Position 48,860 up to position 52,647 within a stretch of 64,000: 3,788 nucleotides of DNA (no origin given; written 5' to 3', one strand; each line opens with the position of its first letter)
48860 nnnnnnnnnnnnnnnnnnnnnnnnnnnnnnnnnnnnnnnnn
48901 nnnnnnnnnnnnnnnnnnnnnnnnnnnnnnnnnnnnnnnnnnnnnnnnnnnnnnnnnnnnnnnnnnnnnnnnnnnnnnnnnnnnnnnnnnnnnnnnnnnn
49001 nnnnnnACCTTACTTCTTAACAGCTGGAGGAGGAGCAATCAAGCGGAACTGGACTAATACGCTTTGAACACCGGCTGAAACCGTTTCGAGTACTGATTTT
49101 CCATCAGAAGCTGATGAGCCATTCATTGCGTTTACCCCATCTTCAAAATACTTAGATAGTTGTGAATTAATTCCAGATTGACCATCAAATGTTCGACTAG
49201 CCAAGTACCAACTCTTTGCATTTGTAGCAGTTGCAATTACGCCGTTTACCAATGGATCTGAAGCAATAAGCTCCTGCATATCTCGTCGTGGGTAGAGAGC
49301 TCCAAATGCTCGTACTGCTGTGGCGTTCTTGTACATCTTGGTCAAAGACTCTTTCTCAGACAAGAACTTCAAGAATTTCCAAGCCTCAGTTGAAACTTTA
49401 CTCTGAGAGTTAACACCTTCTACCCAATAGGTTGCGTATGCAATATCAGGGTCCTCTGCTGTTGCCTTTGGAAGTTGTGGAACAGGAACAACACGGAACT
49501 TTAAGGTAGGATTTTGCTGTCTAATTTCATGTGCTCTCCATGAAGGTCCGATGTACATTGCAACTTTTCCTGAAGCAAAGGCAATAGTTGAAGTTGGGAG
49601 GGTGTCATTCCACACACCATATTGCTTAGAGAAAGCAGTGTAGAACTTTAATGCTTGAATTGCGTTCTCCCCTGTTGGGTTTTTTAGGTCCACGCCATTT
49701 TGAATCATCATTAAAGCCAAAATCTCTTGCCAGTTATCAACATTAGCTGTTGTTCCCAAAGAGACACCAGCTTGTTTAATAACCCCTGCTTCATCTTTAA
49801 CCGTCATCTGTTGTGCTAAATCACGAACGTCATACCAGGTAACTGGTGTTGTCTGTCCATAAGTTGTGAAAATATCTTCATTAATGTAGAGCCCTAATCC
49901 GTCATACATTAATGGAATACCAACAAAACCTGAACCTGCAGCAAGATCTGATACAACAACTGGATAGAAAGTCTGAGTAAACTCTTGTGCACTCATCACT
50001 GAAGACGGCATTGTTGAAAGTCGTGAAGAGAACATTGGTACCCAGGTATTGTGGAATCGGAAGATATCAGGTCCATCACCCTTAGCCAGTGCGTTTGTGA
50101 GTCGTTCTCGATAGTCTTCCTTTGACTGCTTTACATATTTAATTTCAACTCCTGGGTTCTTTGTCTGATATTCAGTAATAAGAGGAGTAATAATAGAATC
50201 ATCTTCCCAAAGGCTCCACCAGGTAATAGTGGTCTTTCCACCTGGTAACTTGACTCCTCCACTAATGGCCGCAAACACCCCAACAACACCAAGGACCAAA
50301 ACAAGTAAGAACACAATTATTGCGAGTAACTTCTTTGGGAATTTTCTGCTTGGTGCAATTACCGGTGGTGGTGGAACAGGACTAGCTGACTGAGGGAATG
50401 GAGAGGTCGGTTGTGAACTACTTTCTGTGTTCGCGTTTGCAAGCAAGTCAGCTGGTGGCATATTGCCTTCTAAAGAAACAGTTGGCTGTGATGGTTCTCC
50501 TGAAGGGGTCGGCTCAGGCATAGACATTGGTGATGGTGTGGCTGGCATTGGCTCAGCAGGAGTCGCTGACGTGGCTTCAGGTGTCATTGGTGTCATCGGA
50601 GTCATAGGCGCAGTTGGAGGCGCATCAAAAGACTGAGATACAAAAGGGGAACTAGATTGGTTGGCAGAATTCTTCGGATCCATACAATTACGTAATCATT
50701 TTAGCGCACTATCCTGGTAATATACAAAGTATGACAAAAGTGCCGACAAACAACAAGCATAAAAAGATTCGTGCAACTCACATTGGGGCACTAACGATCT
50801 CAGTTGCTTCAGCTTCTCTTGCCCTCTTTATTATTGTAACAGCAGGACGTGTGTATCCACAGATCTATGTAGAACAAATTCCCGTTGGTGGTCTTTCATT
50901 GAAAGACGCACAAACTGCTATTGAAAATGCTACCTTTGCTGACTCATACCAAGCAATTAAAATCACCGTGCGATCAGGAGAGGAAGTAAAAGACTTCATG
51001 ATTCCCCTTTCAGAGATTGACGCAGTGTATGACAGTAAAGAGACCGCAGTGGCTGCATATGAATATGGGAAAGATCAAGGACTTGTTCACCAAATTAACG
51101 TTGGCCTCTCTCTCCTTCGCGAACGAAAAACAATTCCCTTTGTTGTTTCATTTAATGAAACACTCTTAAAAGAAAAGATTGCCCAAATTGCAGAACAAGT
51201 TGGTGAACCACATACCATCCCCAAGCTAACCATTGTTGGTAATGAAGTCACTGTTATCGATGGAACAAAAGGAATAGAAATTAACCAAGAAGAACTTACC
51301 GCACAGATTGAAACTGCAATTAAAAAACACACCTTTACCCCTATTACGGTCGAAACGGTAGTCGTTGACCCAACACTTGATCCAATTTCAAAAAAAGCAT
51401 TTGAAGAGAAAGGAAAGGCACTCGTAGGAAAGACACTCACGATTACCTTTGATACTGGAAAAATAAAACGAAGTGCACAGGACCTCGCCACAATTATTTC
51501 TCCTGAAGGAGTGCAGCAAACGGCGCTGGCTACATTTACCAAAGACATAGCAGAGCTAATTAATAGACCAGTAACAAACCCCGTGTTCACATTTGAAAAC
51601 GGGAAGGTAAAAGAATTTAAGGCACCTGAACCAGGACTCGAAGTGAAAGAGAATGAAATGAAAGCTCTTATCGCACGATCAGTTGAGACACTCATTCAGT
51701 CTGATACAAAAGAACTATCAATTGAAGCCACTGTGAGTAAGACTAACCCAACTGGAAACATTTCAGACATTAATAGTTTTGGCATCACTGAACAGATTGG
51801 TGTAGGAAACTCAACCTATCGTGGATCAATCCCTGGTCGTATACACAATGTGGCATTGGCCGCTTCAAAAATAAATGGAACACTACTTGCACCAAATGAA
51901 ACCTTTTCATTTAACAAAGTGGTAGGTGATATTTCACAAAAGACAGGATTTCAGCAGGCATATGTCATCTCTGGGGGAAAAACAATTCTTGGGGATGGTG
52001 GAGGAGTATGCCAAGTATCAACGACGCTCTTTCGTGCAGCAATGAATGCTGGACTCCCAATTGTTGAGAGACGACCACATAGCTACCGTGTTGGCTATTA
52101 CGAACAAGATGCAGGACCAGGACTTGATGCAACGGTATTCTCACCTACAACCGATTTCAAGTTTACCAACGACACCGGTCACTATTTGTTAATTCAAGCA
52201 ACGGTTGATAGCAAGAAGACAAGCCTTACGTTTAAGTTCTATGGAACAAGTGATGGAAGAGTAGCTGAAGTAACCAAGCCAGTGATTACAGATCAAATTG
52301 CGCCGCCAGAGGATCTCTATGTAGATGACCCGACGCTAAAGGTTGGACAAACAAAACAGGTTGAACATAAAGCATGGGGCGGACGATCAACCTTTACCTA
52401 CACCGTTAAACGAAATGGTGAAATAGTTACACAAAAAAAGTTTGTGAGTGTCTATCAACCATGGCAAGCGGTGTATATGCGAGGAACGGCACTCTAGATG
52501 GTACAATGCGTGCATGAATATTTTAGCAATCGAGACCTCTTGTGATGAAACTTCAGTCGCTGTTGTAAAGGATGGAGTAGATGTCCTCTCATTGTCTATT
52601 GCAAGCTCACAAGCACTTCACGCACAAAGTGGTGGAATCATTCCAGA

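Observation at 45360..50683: TrmB regulator convergent with an orphan SBP / nucleotidyltransferase / 683-aa unknown operon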

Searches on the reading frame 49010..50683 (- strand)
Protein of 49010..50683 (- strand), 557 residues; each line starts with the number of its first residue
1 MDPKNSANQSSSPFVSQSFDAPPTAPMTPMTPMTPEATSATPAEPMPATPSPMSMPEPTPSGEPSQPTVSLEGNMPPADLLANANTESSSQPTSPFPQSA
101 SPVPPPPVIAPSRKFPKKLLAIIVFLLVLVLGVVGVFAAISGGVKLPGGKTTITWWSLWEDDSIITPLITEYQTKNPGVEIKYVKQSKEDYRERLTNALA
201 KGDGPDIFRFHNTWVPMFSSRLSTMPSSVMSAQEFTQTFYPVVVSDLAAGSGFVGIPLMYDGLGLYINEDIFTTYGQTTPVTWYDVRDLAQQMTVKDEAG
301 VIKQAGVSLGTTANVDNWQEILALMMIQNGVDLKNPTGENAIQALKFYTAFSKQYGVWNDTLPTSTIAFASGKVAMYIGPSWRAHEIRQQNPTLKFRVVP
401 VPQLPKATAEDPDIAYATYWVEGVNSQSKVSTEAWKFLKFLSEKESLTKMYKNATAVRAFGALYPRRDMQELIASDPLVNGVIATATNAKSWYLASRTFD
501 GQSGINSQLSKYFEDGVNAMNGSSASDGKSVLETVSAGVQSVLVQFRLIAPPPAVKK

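Call 3: search_protein_families(library=pfam, proteins=[window:49010-50683:-], max_evalue=0.01)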
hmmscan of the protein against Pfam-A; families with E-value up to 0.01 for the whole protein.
window:49010-50683:- (557 aa): 2 families
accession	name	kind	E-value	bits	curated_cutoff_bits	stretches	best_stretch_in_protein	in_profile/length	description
PF13416.11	SBP_bac_8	-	6.5e-28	98.7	27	1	168-455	2-256/279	Bacterial extracellular solute-binding protein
PF01547.30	SBP_bac_1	-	3.6e-26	93.3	26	1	160-445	5-304/307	Bacterial extracellular solute-binding protein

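Call 4: search_protein_families(library=ncbifam, proteins=[window:49010-50683:-], max_evalue=0.01)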
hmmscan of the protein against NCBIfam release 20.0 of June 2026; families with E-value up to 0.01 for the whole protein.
window:49010-50683:- (557 aa): 3 families
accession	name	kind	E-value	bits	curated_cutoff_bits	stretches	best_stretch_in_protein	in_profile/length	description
NF007011.0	PRK09474.1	equivalog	1.5e-10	40.5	291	1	175-488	55-352/396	maltose/maltodextrin ABC transporter substrate-binding protein MalE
TIGR03850.1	bind_CPR_0540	equivalog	0.001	17.8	299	0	256-296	154-194/437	carbohydrate ABC transporter substrate-binding protein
TIGR03851.1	chitin_NgcE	equivalog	0.0053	15.7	399.65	0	232-413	132-322/450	N-acetylglucosamine/diacetylchitobiose ABC transporter substrate-binding protein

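Call 63: search_protein_families(library=padloc, proteins=[window:49010-50683:-], max_evalue=0.01)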
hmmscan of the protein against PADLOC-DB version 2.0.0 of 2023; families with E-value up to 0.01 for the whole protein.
window:49010-50683:- (557 aa): 1 family
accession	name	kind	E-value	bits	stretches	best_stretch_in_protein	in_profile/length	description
PDLC04039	PD-T4-6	-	0.00038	17.6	1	26-166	297-431/458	-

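Call 68: search_solved_structures(query=window:49010-50683:-, max_evalue=0.001)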
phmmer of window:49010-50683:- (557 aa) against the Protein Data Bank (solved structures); distinct sequences matched with E-value up to 0.001: 71 (the best 60 are shown).
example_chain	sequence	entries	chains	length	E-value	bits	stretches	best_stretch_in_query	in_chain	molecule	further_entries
4qrz_A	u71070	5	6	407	4.9e-18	68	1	151-454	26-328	ABC-TYPE SUGAR TRANSPORTER | ABC transporter, substrate binding protein (Sugar)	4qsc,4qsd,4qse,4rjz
4r9f_A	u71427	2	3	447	7.4e-15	57.5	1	120-470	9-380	MBP1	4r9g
9xor_A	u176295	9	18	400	2.2e-14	56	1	165-450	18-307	maltose-binding protein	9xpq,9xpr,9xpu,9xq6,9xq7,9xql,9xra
3uor_A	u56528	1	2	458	6.4e-13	51.1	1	148-471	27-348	ABC transporter sugar binding protein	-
8art_A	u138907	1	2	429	2.4e-12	49.2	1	145-303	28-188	Putative secreted maltose-binding protein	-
4g68_B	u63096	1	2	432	5.5e-10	41.5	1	148-488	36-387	ABC transporter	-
4g68_A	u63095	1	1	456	6.3e-10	41.3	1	148-488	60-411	ABC transporter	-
1eu8_A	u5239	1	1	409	4.9e-09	38.3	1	168-293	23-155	TREHALOSE/MALTOSE BINDING PROTEIN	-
7nbz_A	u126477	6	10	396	1.3e-08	36.9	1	168-474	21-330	Sulfoquinovosyl binding protein | Sulfoquinovosyl glycerol-binding protein SmoF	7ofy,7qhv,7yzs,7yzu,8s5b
1elj_A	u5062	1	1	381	2e-08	36.3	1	146-450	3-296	MALTODEXTRIN-BINDING PROTEIN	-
8vqk_A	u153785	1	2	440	2.5e-08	36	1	160-366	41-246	Putative ABC transporter periplasmic-binding protein YcjN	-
6dtu_A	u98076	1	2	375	3.9e-08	35.4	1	153-488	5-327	maltose-binding protein MalE1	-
2gha_A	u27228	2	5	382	4.2e-08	35.2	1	153-488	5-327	maltose ABC transporter, periplasmic maltose-binding protein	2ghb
6pql_A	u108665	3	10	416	1e-07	34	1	148-452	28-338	ABC transporter sugar-binding protein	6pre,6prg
2hfb_A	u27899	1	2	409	1.1e-07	33.9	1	149-452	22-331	Sugar ABC transporter, sugar-binding protein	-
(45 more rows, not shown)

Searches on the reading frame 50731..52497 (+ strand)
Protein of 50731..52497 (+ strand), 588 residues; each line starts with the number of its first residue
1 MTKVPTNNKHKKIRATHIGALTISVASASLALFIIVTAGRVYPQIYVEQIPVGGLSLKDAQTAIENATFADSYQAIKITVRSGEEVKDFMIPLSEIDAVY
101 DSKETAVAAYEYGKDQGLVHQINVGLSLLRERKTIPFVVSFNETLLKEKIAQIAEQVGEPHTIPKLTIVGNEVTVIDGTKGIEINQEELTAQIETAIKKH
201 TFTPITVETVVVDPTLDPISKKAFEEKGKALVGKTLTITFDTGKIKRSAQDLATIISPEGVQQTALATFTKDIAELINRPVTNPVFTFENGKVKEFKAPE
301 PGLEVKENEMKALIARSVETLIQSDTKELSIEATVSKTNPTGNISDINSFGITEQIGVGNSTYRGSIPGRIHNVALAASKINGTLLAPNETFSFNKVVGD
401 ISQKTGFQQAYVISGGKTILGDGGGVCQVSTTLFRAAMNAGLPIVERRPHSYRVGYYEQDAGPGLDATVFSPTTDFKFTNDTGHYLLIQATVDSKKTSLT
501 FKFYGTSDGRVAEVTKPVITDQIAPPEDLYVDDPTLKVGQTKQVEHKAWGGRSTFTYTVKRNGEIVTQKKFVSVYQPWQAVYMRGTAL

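Call 3: search_protein_families(library=pfam, proteins=[window:50731-52497:+], max_evalue=0.01)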
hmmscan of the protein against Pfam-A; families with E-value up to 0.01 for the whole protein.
window:50731-52497:+ (588 aa): 3 families
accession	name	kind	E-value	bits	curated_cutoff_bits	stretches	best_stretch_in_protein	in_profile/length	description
PF04294.18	VanW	-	1.6e-45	154.2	27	1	370-502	2-128/130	VanW like protein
PF12229.13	PG_binding_4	-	6.9e-21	75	22.1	1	91-200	3-111/117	Putative peptidoglycan binding domain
PF07501.17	G5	-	3.7e-05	24.3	23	1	519-586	5-74/75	G5 domain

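Call 4: search_protein_families(library=ncbifam, proteins=[window:50731-52497:+], max_evalue=0.01)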
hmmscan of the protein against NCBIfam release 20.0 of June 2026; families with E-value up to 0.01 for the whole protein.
window:50731-52497:+ (588 aa): 3 families
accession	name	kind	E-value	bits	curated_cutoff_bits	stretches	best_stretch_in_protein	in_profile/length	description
NF033128.2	vanW-gen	equivalog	3e-21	76.2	365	1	370-496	70-197/271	glycopeptide resistance accessory protein VanW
NF033122.1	vanW-B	exception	7.5e-17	61.5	610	1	370-496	71-198/275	glycopeptide resistance accessory protein VanW-B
NF033123.1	vanW-G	exception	1.3e-15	57.9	600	1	370-495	70-196/273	glycopeptide resistance accessory protein VanW-G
